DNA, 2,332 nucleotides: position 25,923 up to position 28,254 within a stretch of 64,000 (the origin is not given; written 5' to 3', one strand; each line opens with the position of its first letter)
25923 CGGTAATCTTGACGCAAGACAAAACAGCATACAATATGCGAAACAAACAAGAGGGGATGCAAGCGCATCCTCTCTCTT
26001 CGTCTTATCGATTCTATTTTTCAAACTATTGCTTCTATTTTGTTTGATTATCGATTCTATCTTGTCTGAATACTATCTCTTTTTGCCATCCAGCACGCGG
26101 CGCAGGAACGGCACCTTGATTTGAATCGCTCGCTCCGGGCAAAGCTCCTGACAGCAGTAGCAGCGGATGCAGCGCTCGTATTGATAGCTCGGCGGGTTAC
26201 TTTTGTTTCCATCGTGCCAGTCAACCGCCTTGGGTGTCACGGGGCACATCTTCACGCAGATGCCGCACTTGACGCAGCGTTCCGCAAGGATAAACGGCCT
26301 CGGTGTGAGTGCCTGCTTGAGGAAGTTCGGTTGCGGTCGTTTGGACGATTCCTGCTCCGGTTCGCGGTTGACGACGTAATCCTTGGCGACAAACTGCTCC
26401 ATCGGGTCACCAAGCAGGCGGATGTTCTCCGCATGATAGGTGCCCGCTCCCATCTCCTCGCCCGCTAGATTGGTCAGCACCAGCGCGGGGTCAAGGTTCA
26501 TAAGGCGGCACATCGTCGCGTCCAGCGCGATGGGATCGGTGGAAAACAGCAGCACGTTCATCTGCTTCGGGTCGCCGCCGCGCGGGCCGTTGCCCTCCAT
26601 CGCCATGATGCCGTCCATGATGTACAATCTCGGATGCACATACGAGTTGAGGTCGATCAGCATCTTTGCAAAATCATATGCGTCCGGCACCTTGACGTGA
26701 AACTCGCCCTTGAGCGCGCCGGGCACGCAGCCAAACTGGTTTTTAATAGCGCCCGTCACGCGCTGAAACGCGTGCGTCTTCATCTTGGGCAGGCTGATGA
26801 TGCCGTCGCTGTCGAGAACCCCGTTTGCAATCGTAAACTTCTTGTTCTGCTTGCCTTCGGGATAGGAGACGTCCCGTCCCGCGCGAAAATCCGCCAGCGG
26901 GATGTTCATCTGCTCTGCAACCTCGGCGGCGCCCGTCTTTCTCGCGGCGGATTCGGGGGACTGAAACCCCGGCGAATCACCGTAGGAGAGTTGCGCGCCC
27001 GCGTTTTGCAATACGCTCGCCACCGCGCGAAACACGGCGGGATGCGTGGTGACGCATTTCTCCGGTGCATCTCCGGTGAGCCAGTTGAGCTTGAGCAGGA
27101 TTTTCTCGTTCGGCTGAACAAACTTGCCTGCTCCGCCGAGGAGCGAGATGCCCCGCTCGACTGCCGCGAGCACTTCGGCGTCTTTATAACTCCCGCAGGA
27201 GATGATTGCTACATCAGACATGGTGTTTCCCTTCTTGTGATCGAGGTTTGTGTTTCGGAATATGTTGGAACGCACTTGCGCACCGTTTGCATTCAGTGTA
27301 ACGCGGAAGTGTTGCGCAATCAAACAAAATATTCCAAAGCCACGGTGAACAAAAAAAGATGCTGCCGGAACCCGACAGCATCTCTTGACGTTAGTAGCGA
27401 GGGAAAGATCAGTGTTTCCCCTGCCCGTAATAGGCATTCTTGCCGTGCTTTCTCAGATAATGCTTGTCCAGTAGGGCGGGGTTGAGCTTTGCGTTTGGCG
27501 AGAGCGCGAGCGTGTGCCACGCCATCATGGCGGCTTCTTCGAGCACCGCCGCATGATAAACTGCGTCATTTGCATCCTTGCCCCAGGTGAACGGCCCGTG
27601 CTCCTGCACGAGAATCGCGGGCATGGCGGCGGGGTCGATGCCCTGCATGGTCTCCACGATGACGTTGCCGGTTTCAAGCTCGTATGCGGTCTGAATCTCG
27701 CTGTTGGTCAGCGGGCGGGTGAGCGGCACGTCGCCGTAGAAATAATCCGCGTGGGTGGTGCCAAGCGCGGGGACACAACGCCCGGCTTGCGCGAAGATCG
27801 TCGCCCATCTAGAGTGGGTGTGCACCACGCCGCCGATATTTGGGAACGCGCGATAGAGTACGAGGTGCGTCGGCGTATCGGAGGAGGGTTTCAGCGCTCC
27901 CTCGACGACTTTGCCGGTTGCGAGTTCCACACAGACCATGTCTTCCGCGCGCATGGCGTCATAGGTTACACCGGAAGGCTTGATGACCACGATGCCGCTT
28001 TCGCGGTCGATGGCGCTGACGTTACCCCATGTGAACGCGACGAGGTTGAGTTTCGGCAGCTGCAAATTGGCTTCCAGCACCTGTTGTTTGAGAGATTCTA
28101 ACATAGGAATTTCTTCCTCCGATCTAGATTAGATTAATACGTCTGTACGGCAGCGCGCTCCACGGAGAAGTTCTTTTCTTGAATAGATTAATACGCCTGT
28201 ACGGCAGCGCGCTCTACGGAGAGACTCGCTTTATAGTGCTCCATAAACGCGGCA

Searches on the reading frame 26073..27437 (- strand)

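Call 7: search_protein_families(library=pfam, proteins=[window:26073-27437:-], max_evalue=0.01)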
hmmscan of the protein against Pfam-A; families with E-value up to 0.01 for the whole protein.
window:26073-27437:- (454 aa): 10 families
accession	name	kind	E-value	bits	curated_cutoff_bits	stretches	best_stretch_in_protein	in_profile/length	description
PF04015.17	DUF362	-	9e-59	199.3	24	1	113-311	1-200/200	Domain of unknown function (DUF362)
PF00037.32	Fer4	-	6.7e-08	32.5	21.1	2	383-400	3-20/24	4Fe-4S binding domain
PF12797.12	Fer4_2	-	1.4e-07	31.4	24.5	1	379-400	1-22/22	4Fe-4S binding domain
PF12838.12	Fer4_7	-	2.6e-06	28.2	27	1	387-436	1-51/52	4Fe-4S dicluster domain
PF13237.11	Fer4_10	-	3.4e-06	27.3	25.5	1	382-434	3-53/53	4Fe-4S dicluster domain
PF14697.11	Fer4_21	-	3.5e-05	24.3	35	1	383-439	3-58/59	4Fe-4S dicluster domain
PF13187.11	Fer4_9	-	6.9e-05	23.2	27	1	387-438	1-52/52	4Fe-4S dicluster domain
PF13484.11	Fer4_16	-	0.0003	22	30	0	387-400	1-14/66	4Fe-4S double cluster binding domain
PF12837.12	Fer4_6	-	0.0004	20.6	25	0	385-400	6-21/24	4Fe-4S binding domain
PF13183.11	Fer4_8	-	0.0022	19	27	0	385-435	2-66/68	4Fe-4S dicluster domain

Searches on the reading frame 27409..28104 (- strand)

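Call 7: search_protein_families(library=pfam, proteins=[window:27409-28104:-], max_evalue=0.01)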
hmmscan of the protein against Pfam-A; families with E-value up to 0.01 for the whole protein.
window:27409-28104:- (231 aa): 1 family
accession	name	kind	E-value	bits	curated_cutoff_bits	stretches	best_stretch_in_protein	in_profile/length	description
PF00596.27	Aldolase_II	-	1.7e-51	175.2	22.2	1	7-195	1-182/183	Class II Aldolase and Adducin N-terminal domain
